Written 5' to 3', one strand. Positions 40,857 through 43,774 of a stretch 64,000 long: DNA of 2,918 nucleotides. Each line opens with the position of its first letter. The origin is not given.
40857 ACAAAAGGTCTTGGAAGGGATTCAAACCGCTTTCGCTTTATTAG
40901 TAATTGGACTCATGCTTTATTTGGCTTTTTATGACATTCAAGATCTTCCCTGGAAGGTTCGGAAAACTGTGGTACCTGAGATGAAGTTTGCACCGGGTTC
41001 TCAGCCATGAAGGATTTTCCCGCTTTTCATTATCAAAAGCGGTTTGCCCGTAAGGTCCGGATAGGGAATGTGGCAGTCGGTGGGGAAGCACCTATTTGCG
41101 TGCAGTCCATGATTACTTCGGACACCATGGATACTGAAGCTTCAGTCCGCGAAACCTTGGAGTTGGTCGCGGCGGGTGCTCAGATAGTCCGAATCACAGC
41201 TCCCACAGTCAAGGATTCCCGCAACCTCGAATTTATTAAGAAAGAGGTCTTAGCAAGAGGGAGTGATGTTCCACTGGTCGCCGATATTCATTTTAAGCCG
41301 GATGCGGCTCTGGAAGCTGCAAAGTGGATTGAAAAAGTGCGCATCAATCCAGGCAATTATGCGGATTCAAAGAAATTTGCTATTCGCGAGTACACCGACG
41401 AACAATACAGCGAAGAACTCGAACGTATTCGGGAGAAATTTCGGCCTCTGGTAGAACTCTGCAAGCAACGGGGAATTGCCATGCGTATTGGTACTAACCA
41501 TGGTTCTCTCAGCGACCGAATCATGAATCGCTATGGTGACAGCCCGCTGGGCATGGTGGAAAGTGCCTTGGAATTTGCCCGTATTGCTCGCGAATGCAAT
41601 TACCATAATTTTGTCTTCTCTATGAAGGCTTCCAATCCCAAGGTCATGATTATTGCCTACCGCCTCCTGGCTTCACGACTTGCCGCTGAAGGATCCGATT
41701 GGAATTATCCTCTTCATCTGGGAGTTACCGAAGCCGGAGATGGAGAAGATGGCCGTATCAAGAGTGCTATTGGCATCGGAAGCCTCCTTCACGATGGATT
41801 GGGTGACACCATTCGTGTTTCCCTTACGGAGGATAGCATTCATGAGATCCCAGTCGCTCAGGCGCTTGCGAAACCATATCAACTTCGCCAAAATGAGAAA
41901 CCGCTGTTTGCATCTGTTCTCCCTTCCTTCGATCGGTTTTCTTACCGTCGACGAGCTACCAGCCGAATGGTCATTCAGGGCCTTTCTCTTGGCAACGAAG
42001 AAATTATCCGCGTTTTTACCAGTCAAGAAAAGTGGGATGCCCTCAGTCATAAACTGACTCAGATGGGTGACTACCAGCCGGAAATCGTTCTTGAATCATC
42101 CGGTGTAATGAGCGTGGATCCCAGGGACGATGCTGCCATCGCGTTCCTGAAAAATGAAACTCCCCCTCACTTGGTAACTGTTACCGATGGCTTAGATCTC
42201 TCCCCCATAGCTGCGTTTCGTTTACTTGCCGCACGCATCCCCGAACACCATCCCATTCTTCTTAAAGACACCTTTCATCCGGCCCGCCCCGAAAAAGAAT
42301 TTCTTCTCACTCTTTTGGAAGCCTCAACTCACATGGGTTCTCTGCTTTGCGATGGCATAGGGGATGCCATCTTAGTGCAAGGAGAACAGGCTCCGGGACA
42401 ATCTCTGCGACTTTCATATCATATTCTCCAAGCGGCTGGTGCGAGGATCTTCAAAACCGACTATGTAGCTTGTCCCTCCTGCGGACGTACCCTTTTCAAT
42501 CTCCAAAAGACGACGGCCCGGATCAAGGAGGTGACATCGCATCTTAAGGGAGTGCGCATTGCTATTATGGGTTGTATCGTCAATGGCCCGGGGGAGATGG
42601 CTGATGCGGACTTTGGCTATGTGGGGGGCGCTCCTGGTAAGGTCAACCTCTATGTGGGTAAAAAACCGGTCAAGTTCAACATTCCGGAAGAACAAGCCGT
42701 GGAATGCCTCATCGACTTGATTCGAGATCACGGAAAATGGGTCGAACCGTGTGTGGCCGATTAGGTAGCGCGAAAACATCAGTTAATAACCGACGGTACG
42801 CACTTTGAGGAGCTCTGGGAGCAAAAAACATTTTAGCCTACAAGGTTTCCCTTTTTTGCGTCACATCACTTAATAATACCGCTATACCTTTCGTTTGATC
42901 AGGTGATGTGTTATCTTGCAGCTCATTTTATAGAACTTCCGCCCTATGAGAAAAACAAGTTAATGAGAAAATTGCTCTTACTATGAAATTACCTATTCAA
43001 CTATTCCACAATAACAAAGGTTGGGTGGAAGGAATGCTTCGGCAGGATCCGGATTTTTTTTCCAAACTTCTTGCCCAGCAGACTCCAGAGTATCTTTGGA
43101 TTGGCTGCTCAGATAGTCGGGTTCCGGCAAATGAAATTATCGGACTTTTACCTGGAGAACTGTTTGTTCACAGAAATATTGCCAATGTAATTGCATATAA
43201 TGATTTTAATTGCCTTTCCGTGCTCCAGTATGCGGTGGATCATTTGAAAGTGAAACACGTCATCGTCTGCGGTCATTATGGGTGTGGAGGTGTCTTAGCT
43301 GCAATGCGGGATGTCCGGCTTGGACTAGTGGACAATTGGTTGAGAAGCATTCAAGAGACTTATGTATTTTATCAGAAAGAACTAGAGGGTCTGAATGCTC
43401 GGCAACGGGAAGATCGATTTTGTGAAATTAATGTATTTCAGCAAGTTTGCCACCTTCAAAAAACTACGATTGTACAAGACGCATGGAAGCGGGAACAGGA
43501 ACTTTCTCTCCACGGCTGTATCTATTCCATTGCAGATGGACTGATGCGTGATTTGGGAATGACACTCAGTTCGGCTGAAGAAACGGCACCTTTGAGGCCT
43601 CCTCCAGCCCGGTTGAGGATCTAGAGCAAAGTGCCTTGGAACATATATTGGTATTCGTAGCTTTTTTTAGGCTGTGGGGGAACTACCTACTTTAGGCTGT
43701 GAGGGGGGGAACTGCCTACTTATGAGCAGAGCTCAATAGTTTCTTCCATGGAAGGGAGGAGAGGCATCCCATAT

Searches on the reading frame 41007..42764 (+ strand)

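Call 66: search_protein_families(library=ncbifam, proteins=[window:41007-42764:+], max_evalue=0.00001)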
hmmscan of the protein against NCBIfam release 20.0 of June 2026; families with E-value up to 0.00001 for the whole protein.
window:41007-42764:+ (585 aa): 4 families
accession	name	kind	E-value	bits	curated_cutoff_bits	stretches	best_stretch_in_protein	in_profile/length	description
NF002534.0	PRK02048.1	equivalog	2.3e-177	591.4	886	2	7-333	4-325/613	4-hydroxy-3-methylbut-2-en-1-yl diphosphate synthase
NF001912.0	PRK00694.1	equivalog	3.2e-156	521.4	1045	2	10-290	11-290/606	4-hydroxy-3-methylbut-2-en-1-yl diphosphate synthase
TIGR00612.1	ispG_gcpE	equivalog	2.1e-140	467.9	280.25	2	11-298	1-267/357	(E)-4-hydroxy-3-methylbut-2-enyl-diphosphate synthase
NF001540.0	PRK00366.1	equivalog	1.5e-120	402.3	345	2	7-300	9-272/364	flavodoxin-dependent (E)-4-hydroxy-3-methylbut-2-enyl-diphosphate synthase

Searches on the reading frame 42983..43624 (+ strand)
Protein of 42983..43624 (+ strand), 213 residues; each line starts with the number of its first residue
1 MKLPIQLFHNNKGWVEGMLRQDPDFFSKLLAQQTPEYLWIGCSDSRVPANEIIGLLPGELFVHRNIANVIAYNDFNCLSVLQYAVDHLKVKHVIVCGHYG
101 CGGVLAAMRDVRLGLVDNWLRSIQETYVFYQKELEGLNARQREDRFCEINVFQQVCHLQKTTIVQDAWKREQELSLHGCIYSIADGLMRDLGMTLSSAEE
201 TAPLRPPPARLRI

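Call 66: search_protein_families(library=ncbifam, proteins=[window:42983-43624:+], max_evalue=0.00001)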
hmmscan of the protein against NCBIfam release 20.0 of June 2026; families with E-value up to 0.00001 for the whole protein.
window:42983-43624:+ (213 aa): 2 families
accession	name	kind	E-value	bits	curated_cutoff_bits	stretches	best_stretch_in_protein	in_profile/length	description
NF007756.0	PRK10437.1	equivalog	8.9e-74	247.6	251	1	7-199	7-199/220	carbonate dehydratase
NF011765.0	PRK15219.1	subfamily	8.4e-13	48.3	221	1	31-187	86-240/245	carbonic anhydrase family protein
